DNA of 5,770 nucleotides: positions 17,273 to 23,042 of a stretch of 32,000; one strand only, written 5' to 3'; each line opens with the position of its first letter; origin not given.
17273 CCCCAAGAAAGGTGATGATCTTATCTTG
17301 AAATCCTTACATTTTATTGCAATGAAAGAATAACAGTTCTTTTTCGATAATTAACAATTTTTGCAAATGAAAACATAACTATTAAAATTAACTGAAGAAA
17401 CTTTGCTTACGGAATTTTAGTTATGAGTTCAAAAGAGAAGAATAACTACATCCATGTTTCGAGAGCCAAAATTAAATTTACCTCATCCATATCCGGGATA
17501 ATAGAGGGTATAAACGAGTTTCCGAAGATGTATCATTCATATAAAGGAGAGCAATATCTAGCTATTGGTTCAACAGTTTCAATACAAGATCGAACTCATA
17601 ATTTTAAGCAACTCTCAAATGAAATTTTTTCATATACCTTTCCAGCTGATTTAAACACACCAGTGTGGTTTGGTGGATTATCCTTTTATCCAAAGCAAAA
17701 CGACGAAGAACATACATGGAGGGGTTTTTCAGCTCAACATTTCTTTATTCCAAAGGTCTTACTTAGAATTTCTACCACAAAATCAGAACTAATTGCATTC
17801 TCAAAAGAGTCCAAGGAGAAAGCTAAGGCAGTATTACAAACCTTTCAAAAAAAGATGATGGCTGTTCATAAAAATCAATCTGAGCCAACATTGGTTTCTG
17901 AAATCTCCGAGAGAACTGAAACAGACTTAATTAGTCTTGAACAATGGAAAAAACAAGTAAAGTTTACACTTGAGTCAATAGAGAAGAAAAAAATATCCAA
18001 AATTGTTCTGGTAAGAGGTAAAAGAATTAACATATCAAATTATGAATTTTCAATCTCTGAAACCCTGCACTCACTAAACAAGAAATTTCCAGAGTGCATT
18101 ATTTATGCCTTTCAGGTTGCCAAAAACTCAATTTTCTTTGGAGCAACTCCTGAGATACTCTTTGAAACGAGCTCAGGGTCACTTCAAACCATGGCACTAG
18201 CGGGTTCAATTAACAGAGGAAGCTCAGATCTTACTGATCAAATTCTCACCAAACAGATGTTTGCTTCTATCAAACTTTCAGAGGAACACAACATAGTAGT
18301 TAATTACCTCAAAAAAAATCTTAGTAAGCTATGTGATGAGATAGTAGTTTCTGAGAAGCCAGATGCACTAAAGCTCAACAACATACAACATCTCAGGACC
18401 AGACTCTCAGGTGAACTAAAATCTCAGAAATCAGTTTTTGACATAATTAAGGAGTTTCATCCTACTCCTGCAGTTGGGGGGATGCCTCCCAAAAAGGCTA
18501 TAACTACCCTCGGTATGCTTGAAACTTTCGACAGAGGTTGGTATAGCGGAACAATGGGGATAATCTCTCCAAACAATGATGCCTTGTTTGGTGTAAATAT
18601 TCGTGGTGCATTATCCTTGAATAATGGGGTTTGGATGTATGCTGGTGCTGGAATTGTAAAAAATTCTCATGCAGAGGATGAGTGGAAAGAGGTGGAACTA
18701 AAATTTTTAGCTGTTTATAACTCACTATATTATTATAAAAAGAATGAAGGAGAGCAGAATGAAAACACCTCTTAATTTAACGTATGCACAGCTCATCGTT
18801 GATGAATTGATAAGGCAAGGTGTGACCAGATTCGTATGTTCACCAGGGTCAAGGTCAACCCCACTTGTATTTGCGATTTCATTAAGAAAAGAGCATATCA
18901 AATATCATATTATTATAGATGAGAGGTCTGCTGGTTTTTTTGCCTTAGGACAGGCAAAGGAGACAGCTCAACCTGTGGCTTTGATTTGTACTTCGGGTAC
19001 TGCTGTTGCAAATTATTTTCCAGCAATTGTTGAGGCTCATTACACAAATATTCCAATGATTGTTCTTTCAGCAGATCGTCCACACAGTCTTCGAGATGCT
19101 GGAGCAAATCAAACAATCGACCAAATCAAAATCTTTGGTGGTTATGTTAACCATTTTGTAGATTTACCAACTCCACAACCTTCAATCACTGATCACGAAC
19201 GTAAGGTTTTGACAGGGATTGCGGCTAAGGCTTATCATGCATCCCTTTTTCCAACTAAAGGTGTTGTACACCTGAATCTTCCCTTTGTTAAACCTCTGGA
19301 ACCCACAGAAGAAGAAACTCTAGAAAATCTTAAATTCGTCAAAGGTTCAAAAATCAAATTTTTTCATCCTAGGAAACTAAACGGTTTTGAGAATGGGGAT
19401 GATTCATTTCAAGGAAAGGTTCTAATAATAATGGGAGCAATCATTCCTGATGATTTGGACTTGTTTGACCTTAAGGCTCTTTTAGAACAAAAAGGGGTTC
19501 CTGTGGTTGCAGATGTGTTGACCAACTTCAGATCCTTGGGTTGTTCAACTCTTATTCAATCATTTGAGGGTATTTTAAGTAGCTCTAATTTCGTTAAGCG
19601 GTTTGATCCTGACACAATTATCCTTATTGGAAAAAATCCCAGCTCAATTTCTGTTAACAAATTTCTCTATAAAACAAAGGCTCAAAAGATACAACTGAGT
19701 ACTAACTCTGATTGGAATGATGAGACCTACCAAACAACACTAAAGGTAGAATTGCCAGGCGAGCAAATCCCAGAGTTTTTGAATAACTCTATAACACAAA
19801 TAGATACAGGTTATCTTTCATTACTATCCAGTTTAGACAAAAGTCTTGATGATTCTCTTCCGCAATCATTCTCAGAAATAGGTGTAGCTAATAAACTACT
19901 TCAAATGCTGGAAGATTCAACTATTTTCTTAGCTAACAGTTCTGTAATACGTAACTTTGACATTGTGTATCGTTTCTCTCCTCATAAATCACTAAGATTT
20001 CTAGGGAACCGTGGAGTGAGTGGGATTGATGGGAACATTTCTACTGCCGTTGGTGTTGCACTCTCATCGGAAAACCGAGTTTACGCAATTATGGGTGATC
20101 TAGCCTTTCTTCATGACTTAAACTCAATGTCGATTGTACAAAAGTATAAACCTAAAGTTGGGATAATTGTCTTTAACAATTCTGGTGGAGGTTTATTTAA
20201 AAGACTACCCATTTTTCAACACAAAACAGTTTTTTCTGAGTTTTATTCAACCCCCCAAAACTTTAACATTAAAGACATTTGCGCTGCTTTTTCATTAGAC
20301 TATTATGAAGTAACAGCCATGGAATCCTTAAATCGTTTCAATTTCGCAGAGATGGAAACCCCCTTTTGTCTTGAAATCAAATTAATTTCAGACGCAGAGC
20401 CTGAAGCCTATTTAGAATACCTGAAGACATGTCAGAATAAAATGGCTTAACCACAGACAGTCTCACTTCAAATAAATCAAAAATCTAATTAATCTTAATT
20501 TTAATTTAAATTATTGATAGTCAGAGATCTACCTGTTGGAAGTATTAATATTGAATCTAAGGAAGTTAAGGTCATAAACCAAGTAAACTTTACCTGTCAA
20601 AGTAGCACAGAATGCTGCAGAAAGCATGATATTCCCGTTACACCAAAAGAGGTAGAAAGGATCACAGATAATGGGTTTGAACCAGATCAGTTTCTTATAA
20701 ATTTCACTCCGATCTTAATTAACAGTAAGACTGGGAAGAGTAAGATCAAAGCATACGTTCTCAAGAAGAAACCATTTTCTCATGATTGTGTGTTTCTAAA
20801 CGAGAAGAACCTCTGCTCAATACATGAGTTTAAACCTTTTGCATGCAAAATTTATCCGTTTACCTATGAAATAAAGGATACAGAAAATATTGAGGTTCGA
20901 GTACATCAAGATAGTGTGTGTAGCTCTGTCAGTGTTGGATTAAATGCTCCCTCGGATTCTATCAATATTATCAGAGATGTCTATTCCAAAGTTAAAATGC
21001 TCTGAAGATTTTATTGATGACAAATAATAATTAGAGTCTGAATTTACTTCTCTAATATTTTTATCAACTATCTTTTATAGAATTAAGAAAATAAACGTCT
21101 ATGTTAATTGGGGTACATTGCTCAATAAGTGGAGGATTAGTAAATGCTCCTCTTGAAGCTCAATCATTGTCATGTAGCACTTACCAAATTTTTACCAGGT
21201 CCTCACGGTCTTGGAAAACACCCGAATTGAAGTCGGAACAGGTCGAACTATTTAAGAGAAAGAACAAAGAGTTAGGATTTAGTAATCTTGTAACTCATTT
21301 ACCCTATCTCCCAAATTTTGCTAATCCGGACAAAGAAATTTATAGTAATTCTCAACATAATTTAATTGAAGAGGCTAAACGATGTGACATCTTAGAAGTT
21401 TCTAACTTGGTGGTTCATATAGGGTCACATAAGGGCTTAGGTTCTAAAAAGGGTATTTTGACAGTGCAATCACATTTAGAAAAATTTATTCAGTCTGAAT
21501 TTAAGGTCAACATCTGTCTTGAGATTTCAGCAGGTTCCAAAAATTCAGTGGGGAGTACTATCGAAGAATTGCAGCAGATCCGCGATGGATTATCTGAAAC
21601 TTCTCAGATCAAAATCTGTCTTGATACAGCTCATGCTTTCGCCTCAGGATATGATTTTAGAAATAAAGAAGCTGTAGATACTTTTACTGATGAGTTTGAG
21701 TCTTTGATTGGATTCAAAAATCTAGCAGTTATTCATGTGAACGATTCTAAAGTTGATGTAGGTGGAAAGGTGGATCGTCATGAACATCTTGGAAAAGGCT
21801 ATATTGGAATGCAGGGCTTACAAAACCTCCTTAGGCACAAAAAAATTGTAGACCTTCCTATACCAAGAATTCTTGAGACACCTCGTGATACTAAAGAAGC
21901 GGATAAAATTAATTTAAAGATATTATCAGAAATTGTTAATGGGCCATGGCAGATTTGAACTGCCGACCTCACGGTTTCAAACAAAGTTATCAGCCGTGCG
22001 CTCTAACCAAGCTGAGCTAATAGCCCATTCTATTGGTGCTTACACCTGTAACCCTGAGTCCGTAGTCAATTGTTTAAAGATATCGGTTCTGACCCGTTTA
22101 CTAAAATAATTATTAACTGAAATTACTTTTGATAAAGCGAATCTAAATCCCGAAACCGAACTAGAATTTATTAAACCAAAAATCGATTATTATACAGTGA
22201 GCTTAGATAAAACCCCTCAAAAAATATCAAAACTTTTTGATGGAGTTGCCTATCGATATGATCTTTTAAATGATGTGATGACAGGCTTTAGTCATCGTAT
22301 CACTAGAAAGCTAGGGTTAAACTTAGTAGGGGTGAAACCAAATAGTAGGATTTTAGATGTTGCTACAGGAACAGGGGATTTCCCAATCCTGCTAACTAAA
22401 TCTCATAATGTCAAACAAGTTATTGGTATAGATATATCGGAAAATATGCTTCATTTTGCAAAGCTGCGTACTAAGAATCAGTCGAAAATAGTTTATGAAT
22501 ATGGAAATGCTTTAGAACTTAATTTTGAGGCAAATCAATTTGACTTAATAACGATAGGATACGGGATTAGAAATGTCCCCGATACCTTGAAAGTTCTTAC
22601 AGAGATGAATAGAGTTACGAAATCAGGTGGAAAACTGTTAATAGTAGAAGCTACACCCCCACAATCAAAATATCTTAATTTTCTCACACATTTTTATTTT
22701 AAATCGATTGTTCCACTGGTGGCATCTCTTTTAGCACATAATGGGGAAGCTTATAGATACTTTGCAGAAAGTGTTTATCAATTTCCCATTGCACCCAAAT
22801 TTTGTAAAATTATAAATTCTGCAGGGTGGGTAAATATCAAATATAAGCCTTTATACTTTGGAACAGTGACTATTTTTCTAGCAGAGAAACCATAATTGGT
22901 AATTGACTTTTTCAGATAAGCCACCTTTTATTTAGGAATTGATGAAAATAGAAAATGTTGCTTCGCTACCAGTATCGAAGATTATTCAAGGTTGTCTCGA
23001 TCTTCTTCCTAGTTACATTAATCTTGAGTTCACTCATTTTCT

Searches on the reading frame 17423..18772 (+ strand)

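Call 5: search_protein_families(library=pfam, proteins=[window:17423-18772:+], max_evalue=0.01)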
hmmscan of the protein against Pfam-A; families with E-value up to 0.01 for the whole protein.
window:17423-18772:+ (450 aa): 1 family
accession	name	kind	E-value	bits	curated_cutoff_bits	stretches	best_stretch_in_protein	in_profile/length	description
PF00425.24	Chorismate_bind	-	1.5e-65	221.8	27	1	173-427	3-257/257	chorismate binding enzyme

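Call 6: search_protein_families(library=ncbifam, proteins=[window:17423-18772:+], max_evalue=0.01)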
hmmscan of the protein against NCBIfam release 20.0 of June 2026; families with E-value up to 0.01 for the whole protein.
window:17423-18772:+ (450 aa): 26 families (the best 25 are shown)
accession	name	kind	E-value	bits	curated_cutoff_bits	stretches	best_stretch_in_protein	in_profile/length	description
TIGR00543.1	isochor_syn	subfamily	5.5e-89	298.8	224.75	1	82-434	3-348/349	isochorismate synthase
NF005459.0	PRK07054.1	equivalog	8.4e-69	232.9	475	1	76-439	101-460/476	isochorismate synthase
NF005380.0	PRK06923.1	equivalog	2e-44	152.4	486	1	150-435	99-389/399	isochorismate synthase DhbC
TIGR01820.1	TrpE-arch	equivalog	3.1e-43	148.7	512.05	1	104-434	127-447/449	anthranilate synthase component I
TIGR00564.1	trpE_most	equivalog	4.2e-38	131.5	517.7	1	123-431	142-450/455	anthranilate synthase component I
NF011588.0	PRK15012.1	equivalog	9.4e-36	123.6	488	1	106-427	106-420/431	isochorismate synthase MenF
NF010089.0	PRK13574.1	equivalog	2.1e-35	122.5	527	1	164-431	149-414/421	anthranilate synthase component I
NF011591.0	PRK15016.1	equivalog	2e-32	112.7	624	1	185-433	139-386/391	isochorismate synthase EntC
TIGR01824.1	PabB-clade2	equivalog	8.3e-31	107.5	408.55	1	118-429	45-353/355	aminodeoxychorismate synthase, component I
NF010087.0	PRK13572.1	equivalog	2.1e-28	99.2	580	1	154-435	162-431/435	anthranilate synthase component I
NF010086.0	PRK13571.1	equivalog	2.7e-26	92.2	693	1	134-434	195-496/510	anthranilate synthase component I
TIGR00553.1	pabB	equivalog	1e-25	90.6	328.4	1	149-427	54-325/329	aminodeoxychorismate synthase component I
NF005009.0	PRK06404.1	equivalog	1.5e-25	90.2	422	1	173-427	105-346/351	anthranilate synthase component I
TIGR03494.1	salicyl_syn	equivalog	4.5e-25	88.3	325.15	1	109-431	99-419/425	salicylate synthase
NF005698.0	PRK07508.1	equivalog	5.5e-25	87.7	452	1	215-427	156-371/383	aminodeoxychorismate synthase component I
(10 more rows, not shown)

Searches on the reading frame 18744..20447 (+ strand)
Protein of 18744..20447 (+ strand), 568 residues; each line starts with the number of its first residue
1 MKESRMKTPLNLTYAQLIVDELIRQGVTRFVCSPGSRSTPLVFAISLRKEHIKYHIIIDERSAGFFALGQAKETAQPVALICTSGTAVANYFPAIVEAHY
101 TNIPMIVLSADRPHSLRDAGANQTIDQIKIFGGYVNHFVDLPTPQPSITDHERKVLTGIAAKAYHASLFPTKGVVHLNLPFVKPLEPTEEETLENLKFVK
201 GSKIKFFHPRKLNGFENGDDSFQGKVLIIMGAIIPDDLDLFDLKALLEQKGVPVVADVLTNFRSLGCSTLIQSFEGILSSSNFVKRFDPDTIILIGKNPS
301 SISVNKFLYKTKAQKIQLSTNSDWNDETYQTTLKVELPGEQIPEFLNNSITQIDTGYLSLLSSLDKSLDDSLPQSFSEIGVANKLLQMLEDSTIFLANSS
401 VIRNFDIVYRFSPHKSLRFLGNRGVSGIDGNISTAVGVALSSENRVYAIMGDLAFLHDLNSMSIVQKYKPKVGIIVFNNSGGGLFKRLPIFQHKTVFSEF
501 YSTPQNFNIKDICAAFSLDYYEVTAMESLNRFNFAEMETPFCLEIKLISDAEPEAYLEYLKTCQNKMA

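Call 5: search_protein_families(library=pfam, proteins=[window:18744-20447:+], max_evalue=0.01)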
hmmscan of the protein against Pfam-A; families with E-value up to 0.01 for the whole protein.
window:18744-20447:+ (568 aa): 2 families
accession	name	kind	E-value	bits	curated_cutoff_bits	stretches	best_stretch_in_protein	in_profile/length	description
PF02776.23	TPP_enzyme_N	-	1.5e-23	83.3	26.8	1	13-129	2-118/119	Thiamine pyrophosphate enzyme, N-terminal TPP binding domain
PF02775.26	TPP_enzyme_C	-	2.5e-11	44.1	21.9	1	414-530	16-134/151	Thiamine pyrophosphate enzyme, C-terminal TPP binding domain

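Call 6: search_protein_families(library=ncbifam, proteins=[window:18744-20447:+], max_evalue=0.01)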
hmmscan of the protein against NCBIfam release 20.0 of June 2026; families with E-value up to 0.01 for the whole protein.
window:18744-20447:+ (568 aa): 44 families (the best 25 are shown)
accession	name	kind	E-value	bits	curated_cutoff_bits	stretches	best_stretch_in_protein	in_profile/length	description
TIGR00173.1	menD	equivalog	1.1e-113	380.8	244.2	1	14-440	2-434/435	2-succinyl-5-enolpyruvyl-6-hydroxy-3-cyclohexene-1-carboxylic-acid synthase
NF006016.1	PRK08155.1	equivalog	4e-21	75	870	2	12-128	3-118/554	acetolactate synthase large subunit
NF005040.0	PRK06457.1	equivalog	4.6e-18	64.9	788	1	13-486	3-458/549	pyruvate dehydrogenase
TIGR00118.1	acolac_lg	equivalog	5.1e-17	61.5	538.35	2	13-138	2-125/557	biosynthetic-type acetolactate synthase large subunit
NF006581.0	PRK09107.1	equivalog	2.7e-15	55.7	974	1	7-130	6-128/595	acetolactate synthase 3 large subunit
NF006525.0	PRK08979.1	equivalog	2.9e-14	52.4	1084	1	12-138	4-129/572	acetolactate synthase 3 large subunit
NF005651.0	PRK07418.1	subfamily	1.7e-13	49.7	942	2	3-139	10-139/617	acetolactate synthase large subunit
NF005058.0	PRK06466.1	equivalog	2.2e-13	49.6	951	1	12-139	4-130/574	acetolactate synthase 3 large subunit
NF004772.0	PRK06112.1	subfamily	3.9e-13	48.6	673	2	384-483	395-495/578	acetolactate synthase catalytic subunit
NF006187.0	PRK08322.1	equivalog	4.9e-13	48.4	509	1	14-531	4-510/548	acetolactate synthase large subunit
NF006122.0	PRK08266.1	subfamily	1.6e-12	46.7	571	2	12-116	4-108/543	hypothetical protein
NF006524.0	PRK08978.1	equivalog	2.4e-12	45.9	738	2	15-129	4-116/548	acetolactate synthase 2 catalytic subunit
NF006052.0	PRK08199.1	subfamily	4.4e-12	45.1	539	1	12-481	8-471/559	thiamine pyrophosphate protein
NF006319.0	PRK08527.1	equivalog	4.8e-11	41.8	905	1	12-137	4-128/565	acetolactate synthase large subunit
NF005364.0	PRK06882.1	equivalog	6.8e-11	41.3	1083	1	12-138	4-129/574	acetolactate synthase 3 large subunit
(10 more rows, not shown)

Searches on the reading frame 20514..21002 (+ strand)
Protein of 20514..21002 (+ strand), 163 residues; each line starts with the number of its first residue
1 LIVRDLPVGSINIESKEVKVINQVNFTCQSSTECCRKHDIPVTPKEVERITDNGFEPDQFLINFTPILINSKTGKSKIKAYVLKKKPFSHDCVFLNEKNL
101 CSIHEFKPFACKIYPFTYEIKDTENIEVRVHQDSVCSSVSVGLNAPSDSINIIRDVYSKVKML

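Call 5: search_protein_families(library=pfam, proteins=[window:20514-21002:+], max_evalue=0.01)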
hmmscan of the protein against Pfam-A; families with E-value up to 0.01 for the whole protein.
window:20514-21002:+ (163 aa): 1 family
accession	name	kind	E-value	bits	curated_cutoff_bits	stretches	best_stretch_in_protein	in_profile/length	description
PF03692.20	CxxCxxCC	-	7.6e-11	43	23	1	28-125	2-73/85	Putative zinc- or iron-chelating domain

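Call 6: search_protein_families(library=ncbifam, proteins=[window:20514-21002:+], max_evalue=0.01)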
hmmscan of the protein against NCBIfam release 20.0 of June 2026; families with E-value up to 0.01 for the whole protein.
window:20514-21002:+ (163 aa): 1 family
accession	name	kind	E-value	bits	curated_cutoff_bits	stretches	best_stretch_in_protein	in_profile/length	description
NF038110.1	Lys_methyl_FliB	equivalog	2.7e-06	27.2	85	1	26-105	7-85/373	flagellin lysine-N-methylase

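Call 90: search_protein_families(library=ncbifam, proteins=[window:20514-21002:+], max_evalue=0.001)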
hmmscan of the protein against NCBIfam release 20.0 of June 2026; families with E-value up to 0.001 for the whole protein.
window:20514-21002:+ (163 aa): 1 family
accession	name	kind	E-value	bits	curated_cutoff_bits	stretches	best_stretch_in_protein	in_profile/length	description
NF038110.1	Lys_methyl_FliB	equivalog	2.7e-06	27.2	85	1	26-105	7-85/373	flagellin lysine-N-methylase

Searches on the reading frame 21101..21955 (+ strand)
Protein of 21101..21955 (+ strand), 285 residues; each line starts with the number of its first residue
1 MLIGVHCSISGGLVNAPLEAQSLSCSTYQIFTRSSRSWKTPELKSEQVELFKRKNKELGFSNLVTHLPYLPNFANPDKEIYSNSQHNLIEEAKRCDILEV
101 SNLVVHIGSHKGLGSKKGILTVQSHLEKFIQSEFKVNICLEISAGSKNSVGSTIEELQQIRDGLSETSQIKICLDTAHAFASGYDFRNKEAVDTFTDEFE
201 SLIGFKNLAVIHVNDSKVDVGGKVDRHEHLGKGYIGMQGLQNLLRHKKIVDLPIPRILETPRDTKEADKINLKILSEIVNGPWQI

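Call 5: search_protein_families(library=pfam, proteins=[window:21101-21955:+], max_evalue=0.01)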
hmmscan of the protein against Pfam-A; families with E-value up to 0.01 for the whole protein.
window:21101-21955:+ (285 aa): 1 family
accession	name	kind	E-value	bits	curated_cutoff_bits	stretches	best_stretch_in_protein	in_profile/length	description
PF01261.30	AP_endonuc_2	-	5.1e-37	128.3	31.1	1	20-264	4-233/249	Xylose isomerase-like TIM barrel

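Call 6: search_protein_families(library=ncbifam, proteins=[window:21101-21955:+], max_evalue=0.01)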
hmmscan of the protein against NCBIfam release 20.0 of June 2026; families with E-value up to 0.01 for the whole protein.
window:21101-21955:+ (285 aa): 6 families
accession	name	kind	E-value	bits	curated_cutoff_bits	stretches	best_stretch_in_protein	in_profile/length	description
TIGR00587.1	nfo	subfamily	5.4e-76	255.5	129.65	1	2-275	2-276/279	deoxyribonuclease IV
NF002197.0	PRK01060.1-2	equivalog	1.6e-62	211.3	376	1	1-264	10-274/289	deoxyribonuclease IV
NF002199.0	PRK01060.1-4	equivalog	1.8e-61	207.7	315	1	2-271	3-273/282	deoxyribonuclease IV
NF002196.0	PRK01060.1-1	equivalog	4.2e-56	190.4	333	1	1-264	2-264/297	deoxyribonuclease IV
NF002198.0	PRK01060.1-3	equivalog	1.5e-26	93.6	244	1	1-269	3-245/253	deoxyribonuclease IV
NF041277.1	coba_remo_CbiR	equivalog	5.3e-05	22.9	105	1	47-216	47-197/249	cobamide remodeling phosphodiesterase CbiR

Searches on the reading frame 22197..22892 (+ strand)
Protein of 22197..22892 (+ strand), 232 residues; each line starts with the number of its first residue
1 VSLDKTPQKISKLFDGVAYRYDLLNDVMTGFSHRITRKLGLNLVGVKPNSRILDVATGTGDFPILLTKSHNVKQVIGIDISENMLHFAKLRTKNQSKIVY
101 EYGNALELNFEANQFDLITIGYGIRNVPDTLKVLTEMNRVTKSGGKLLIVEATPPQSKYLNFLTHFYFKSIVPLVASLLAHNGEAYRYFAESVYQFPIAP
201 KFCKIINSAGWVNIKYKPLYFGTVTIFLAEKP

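Call 5: search_protein_families(library=pfam, proteins=[window:22197-22892:+], max_evalue=0.01)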
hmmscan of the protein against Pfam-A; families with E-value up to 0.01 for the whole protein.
window:22197-22892:+ (232 aa): 13 families
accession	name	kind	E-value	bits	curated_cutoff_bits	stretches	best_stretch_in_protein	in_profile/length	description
PF01209.24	Ubie_methyltran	-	3e-57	194.1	20.1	1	7-230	6-232/233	ubiE/COQ5 methyltransferase family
PF08241.18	Methyltransf_11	-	1.2e-19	71.1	21.2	1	53-149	1-95/95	Methyltransferase domain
PF13649.12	Methyltransf_25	-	4.4e-18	66.2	27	1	52-145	1-97/97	Methyltransferase domain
PF13847.12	Methyltransf_31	-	1.5e-17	64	27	1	47-153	2-113/145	Methyltransferase domain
PF13489.12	Methyltransf_23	-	1.1e-11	45.1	27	1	47-214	21-162/164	Methyltransferase domain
PF08242.18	Methyltransf_12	-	8.3e-11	42.9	30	1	53-147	1-98/98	Methyltransferase domain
PF12847.13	Methyltransf_18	-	2.5e-05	24.8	27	1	45-151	11-116/151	Methyltransferase domain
PF01135.25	PCMT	-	4.3e-05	23.8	20.3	1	40-149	65-171/210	Protein-L-isoaspartate(D-aspartate) O-methyltransferase (PCMT)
PF07021.18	MetW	-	0.00015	21.9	21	1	46-142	11-103/193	Methionine biosynthesis protein MetW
PF01728.25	FtsJ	-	0.00019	21.8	24.1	1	46-119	19-96/181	FtsJ-like methyltransferase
PF08123.19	DOT1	-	0.0012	18.9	23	1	43-115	37-110/205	Histone methylation protein DOT1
PF05175.20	MTS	-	0.0025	17.9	23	1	48-152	31-141/170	Methyltransferase small domain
PF02475.24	TRM5-TYW2_MTfase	-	0.0072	16.7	28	0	44-88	32-76/164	TRM5/TYW2 methyltransferase domain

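Call 6: search_protein_families(library=ncbifam, proteins=[window:22197-22892:+], max_evalue=0.01)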
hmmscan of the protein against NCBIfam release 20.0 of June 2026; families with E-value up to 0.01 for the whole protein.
window:22197-22892:+ (232 aa): 48 families (the best 25 are shown)
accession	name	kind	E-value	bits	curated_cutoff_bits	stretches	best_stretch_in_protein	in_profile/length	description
TIGR01934.1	MenG_MenH_UbiE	subfamily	1e-64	217.9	158.35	1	10-231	1-223/223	ubiquinone/menaquinone biosynthesis methyltransferase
NF001244.0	PRK00216.1-5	equivalog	2.9e-63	213.3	216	1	5-231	5-235/236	bifunctional demethylmenaquinone methyltransferase/2-methoxy-6-polyprenyl-1,4-benzoquinol methylase UbiE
NF001241.0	PRK00216.1-2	equivalog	1.1e-52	178.9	327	1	2-231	5-229/231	demethylmenaquinone methyltransferase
NF001243.0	PRK00216.1-4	equivalog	2.5e-52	177.6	235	1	8-231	7-233/237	demethylmenaquinone methyltransferase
TIGR02752.1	MenG_heptapren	equivalog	5.1e-49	166.9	419.85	1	8-228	5-228/231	demethylmenaquinone methyltransferase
NF001242.0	PRK00216.1-3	equivalog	1.7e-47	162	351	1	9-227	29-253/258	bifunctional demethylmenaquinone methyltransferase/2-methoxy-6-polyprenyl-1,4-benzoquinol methylase UbiE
NF001240.0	PRK00216.1-1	equivalog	6.3e-44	149.9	378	1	7-227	22-246/251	bifunctional demethylmenaquinone methyltransferase/2-methoxy-6-polyprenyl-1,4-benzoquinol methylase UbiE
NF052510.1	methyltran_MpqE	exception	2.7e-42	144.8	335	1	8-231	6-234/234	methyl-plastoquinone biosynthesis methyltransferase MpqE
NF004452.0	PRK05785.1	equivalog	2e-17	63.5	207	1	3-230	4-223/228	hypothetical protein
NF043040.1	corrin_prot_MT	hypoth_equivalog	2.9e-15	56.3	180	1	12-172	6-169/216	corrinoid protein-associated methyltransferase CpaM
NF040539.1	AST_met_ArsM_2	exception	5e-14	52.8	240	1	3-147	11-161/262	putative arsinothricin biosynthesis methyltransferase ArsM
TIGR02072.1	BioC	equivalog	3.6e-13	49.9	184.95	1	33-149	21-132/244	malonyl-ACP O-methyltransferase BioC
NF045882.1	PLipidMtase_Leg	equivalog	3.8e-13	49.7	390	1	10-163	6-157/207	phospholipid N-methyltransferase PmtA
NF045667.1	MTase_DVU1556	equivalog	9.2e-13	48.1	155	1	40-149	14-119/213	DVU_1556 family methyltransferase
NF047649.1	MTase_UXPK_star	exception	1.6e-10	40.5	460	1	42-151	71-183/283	methyltransferase/UXPK-star double selenoprotein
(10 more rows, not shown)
